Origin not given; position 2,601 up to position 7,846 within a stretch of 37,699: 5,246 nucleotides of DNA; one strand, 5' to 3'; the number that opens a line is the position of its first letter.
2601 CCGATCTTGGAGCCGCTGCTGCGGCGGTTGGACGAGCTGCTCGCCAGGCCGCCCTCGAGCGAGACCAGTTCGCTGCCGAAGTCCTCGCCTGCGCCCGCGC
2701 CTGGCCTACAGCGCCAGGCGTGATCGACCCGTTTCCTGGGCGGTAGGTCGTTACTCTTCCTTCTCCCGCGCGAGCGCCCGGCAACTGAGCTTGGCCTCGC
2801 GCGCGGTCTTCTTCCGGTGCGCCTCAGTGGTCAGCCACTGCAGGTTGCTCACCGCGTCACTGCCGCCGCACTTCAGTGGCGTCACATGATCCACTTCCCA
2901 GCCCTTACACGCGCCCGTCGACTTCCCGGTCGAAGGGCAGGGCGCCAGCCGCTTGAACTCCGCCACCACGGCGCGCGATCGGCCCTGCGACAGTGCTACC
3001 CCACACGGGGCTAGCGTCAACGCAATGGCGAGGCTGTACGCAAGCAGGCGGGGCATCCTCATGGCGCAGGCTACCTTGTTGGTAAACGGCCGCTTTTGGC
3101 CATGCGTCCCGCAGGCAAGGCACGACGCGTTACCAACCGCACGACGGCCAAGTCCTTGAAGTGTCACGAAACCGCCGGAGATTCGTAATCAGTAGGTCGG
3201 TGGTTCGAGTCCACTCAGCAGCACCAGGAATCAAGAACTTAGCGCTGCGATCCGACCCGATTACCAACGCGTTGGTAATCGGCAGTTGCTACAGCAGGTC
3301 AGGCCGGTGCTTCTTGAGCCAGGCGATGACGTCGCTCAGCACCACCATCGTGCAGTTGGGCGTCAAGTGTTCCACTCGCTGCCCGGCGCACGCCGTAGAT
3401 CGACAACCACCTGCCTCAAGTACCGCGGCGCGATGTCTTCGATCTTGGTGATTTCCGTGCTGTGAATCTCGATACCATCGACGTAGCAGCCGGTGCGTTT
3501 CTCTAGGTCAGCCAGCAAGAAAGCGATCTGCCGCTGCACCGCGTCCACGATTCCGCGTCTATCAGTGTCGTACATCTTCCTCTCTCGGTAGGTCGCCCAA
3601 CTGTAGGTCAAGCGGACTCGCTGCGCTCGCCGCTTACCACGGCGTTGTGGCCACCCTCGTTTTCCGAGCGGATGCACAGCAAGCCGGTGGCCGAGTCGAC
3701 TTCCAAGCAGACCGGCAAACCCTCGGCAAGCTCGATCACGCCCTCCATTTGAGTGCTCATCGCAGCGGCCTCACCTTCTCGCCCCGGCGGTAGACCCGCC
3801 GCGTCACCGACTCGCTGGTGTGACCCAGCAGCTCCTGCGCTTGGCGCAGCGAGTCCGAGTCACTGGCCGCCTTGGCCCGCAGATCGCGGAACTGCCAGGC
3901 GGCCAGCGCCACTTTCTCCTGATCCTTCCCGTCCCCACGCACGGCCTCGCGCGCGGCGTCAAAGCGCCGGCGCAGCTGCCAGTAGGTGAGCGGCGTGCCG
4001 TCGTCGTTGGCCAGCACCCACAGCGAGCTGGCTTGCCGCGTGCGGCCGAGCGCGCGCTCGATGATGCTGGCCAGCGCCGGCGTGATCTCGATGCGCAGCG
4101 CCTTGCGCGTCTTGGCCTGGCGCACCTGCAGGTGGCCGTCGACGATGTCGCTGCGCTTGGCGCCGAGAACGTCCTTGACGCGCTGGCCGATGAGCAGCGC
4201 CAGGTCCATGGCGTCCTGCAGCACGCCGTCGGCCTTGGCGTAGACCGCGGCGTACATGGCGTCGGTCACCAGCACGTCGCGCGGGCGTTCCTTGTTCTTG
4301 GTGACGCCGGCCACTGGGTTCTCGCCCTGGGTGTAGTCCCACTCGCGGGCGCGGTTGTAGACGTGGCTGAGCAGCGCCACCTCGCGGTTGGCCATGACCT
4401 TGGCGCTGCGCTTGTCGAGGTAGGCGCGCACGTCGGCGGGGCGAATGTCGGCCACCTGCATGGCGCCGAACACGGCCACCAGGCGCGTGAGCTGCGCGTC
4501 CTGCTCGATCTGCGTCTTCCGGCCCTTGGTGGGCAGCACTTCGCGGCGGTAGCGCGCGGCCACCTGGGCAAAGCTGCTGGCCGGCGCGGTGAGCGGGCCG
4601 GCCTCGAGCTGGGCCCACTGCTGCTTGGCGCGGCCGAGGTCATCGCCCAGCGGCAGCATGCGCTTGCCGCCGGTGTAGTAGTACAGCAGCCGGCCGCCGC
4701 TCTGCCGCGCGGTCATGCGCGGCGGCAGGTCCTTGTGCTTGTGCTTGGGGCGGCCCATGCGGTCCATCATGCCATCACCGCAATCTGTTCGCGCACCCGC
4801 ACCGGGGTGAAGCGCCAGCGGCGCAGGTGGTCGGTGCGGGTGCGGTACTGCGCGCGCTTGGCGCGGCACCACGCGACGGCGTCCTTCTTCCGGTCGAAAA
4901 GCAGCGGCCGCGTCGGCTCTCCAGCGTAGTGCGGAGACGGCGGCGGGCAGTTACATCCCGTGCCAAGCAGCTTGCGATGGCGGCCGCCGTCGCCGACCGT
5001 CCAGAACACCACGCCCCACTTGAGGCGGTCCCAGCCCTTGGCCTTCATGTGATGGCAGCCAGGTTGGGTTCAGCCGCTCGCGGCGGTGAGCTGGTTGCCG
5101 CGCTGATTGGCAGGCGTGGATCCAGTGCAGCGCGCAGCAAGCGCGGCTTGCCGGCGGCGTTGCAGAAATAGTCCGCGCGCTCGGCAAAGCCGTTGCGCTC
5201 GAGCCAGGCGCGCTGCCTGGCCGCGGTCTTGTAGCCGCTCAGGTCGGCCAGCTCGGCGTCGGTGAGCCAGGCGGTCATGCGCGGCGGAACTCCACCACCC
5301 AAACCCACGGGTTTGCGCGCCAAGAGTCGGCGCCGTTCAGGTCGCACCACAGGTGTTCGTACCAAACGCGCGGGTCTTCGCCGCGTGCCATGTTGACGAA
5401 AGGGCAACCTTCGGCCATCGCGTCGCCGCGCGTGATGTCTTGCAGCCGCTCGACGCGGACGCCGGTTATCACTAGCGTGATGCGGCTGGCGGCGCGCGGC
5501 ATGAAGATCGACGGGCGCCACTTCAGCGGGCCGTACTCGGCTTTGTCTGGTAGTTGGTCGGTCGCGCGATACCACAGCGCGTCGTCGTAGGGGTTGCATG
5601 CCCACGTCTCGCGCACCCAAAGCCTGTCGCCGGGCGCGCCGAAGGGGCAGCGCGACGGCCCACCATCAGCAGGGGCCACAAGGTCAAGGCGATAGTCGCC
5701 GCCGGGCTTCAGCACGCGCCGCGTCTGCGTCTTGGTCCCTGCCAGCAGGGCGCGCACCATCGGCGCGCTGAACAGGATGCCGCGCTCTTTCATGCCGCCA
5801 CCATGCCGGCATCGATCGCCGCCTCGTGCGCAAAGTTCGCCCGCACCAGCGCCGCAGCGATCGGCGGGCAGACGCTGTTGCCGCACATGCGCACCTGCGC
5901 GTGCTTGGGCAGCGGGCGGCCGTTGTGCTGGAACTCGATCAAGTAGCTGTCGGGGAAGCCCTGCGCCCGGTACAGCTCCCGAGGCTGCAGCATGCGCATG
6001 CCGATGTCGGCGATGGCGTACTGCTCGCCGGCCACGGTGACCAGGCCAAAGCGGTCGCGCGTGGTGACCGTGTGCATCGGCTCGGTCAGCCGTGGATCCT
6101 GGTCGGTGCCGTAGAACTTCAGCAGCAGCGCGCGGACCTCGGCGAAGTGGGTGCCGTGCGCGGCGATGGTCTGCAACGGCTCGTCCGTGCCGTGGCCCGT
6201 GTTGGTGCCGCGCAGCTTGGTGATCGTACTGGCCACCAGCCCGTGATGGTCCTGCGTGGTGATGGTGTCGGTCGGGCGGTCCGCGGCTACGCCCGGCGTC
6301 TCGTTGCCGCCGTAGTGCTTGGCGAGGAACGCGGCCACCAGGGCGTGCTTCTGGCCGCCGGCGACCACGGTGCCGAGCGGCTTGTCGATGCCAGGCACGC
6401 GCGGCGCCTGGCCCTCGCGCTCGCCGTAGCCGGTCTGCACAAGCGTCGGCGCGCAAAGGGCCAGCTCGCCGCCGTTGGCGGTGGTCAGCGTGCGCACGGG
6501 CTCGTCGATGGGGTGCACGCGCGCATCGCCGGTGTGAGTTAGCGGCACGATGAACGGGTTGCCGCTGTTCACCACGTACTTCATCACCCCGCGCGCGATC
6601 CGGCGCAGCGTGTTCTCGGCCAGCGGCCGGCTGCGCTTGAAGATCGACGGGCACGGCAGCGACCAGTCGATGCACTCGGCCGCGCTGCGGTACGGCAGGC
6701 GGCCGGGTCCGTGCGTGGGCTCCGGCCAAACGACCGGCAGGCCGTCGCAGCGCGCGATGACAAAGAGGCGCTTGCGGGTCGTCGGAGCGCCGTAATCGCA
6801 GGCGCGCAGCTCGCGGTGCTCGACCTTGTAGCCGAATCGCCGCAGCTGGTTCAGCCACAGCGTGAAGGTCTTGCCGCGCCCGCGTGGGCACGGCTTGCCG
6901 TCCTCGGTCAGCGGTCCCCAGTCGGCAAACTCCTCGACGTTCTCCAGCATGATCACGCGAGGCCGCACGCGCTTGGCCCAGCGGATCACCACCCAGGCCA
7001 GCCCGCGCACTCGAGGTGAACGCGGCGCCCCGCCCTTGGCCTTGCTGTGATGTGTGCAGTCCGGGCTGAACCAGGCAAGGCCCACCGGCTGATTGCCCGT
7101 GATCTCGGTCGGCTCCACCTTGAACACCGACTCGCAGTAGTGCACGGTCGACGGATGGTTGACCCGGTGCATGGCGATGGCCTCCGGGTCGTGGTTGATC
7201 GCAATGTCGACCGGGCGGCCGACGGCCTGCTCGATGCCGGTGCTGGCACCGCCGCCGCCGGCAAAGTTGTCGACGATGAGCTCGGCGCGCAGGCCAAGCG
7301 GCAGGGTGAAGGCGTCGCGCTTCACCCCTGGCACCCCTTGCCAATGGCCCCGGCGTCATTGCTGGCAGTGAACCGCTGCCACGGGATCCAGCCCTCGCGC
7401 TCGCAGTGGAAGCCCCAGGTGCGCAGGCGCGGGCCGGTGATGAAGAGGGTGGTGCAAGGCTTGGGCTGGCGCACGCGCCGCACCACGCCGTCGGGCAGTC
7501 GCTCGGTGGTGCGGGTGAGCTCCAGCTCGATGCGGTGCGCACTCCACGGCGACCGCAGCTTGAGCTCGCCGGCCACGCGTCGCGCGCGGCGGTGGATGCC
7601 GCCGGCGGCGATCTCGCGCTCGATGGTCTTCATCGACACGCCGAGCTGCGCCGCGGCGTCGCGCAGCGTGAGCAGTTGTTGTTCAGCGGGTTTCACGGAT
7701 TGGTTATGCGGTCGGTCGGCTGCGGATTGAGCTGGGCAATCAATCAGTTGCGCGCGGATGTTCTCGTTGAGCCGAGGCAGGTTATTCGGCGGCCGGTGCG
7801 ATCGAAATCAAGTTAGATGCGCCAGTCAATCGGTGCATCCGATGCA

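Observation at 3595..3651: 57-nt structured element present twice (3595-3651 and 9051-9107) with compensatory base changes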

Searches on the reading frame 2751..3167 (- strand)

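Call 39: search_protein_families(library=pfam, proteins=[window:2751-3167:-], max_evalue=0.01)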
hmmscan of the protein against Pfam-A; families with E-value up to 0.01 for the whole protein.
window:2751-3167:- (138 aa): 2 families
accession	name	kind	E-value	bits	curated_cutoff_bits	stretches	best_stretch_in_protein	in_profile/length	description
PF01844.29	HNH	-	2.6e-05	24.7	21.4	1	77-123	4-47/47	HNH endonuclease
PF14279.12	HNH_5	-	0.0076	16.6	27.5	0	88-119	11-42/56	HNH endonuclease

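Call 70: search_protein_families(library=phrogs, proteins=[window:2751-3167:-], max_evalue=0.01)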
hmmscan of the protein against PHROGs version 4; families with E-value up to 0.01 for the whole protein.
window:2751-3167:- (138 aa): 14 families
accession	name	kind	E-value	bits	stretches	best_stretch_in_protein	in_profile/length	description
phrog_333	-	DNA, RNA and nucleotide metabolism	2e-10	42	1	88-135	46-93/138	HNH endonuclease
phrog_589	-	DNA, RNA and nucleotide metabolism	1e-08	36.2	1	77-128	94-146/179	HNH endonuclease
phrog_6050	-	DNA, RNA and nucleotide metabolism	1.8e-07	31.4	1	76-125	313-362/402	HNH endonuclease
phrog_144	-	DNA, RNA and nucleotide metabolism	1.5e-06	29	1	90-127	100-139/175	HNH endonuclease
phrog_7785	-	DNA, RNA and nucleotide metabolism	3.4e-06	28.1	1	88-126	80-119/147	HNH endonuclease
phrog_7275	-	unknown function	5.6e-05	24.3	1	91-125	8-42/67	-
phrog_32453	-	DNA, RNA and nucleotide metabolism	0.0003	22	1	82-129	76-123/175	HNH endonuclease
phrog_1035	-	DNA, RNA and nucleotide metabolism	0.00065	20.6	1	76-123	161-213/271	endonuclease VII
phrog_5956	-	DNA, RNA and nucleotide metabolism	0.00068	20.3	1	77-129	65-116/138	HNH endonuclease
phrog_2214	-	DNA, RNA and nucleotide metabolism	0.0021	18.3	1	87-126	203-242/429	HNH endonuclease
phrog_2323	-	DNA, RNA and nucleotide metabolism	0.007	17.3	1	76-129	40-92/113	HNH endonuclease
phrog_119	-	DNA, RNA and nucleotide metabolism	0.0077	16.1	1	77-129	209-263/443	HNH endonuclease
phrog_2118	-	DNA, RNA and nucleotide metabolism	0.0084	16.7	1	55-109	182-210/301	HNH endonuclease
phrog_4590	-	unknown function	0.0099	17.3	0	86-124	47-85/100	-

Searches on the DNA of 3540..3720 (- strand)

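Call 12: search_dna_similar(query=window:3540-3720:-, collection=phages, mode=distant, max_rows=30, max_evalue=1)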
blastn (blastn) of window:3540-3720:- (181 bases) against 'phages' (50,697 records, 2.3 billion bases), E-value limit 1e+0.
No match.

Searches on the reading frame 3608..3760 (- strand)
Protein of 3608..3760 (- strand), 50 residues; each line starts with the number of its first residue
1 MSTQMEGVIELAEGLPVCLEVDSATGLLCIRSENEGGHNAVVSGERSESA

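Call 39: search_protein_families(library=pfam, proteins=[window:3608-3760:-], max_evalue=0.01)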
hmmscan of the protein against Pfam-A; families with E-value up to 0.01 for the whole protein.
window:3608-3760:- (50 aa): 0 families

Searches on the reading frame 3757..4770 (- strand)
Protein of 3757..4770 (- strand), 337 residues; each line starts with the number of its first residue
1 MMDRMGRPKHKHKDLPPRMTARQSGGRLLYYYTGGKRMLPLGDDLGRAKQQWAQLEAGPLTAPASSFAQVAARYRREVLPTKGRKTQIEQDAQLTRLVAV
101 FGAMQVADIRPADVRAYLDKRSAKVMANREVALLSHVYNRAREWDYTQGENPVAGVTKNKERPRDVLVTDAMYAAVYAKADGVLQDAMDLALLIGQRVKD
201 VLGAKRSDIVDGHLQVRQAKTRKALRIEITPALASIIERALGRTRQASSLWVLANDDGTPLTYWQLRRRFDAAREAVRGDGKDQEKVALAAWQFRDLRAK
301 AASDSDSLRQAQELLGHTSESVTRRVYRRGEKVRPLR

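Call 39: search_protein_families(library=pfam, proteins=[window:3757-4770:-], max_evalue=0.01)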
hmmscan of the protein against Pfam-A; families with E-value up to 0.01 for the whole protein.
window:3757-4770:- (337 aa): 3 families
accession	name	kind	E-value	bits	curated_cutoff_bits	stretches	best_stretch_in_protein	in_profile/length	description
PF00589.27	Phage_integrase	-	2.8e-13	50.4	27.1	1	180-329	20-167/172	Phage integrase family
PF22022.2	Phage_int_M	-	0.00033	21.3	27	1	67-152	1-90/96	Phage integrase central domain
PF24624.1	Int_N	-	0.0013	19.8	27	1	89-158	25-98/100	Phage integrase, N-terminal domain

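Call 42: search_protein_families(library=ncbifam, proteins=[window:3757-4770:-], max_evalue=0.01)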
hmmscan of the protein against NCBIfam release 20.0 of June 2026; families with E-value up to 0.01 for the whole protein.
window:3757-4770:- (337 aa): 2 families
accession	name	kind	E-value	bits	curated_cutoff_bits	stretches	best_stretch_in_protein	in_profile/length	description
NF040815.2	recomb_XerA_Arch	equivalog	0.00033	20.3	220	1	93-324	23-249/263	site-specific tyrosine recombinase/integron integrase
TIGR02224.1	recomb_XerC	equivalog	0.00035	20.1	335.15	1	96-324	27-272/295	tyrosine recombinase XerC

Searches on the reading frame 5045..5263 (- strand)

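Call 39: search_protein_families(library=pfam, proteins=[window:5045-5263:-], max_evalue=0.01)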
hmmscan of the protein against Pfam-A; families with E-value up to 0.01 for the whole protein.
window:5045-5263:- (72 aa): 1 family
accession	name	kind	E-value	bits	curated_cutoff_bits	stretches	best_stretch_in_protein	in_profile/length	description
PF13986.11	DUF4224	-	2.5e-07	31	22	1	1-46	3-44/45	Domain of unknown function (DUF4224)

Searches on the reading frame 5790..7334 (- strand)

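Call 42: search_protein_families(library=ncbifam, proteins=[window:5790-7334:-], max_evalue=0.01)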
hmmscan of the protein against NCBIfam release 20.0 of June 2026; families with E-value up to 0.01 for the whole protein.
window:5790-7334:- (514 aa): 1 family
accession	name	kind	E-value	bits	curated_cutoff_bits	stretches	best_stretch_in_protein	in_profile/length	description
TIGR00675.1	dcm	superfamily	8.5e-24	84.8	100.65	2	20-195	1-160/329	DNA (cytosine-5-)-methyltransferase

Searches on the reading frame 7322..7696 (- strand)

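Call 39: search_protein_families(library=pfam, proteins=[window:7322-7696:-], max_evalue=0.01)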
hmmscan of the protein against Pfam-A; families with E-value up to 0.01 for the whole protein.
window:7322-7696:- (124 aa): 1 family
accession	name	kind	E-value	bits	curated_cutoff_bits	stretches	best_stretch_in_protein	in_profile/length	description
PF12728.13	HTH_17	-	0.00022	21.8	27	1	8-40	1-37/51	Helix-turn-helix domain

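Call 70: search_protein_families(library=phrogs, proteins=[window:7322-7696:-], max_evalue=0.01)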
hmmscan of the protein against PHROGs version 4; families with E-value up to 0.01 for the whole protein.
window:7322-7696:- (124 aa): 4 families
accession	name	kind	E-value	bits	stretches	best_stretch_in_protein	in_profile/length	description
phrog_4786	-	other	2.2e-16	61.2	1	34-114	99-162/252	cysteine dioxygenase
phrog_2907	-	integration and excision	0.0037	18.7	1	5-37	3-35/117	excisionase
phrog_664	-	DNA, RNA and nucleotide metabolism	0.0042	17.9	1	9-75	101-166/210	DNA binding protein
phrog_66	-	integration and excision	0.007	17.1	1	5-37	90-122/412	excisionase and transcriptional regulator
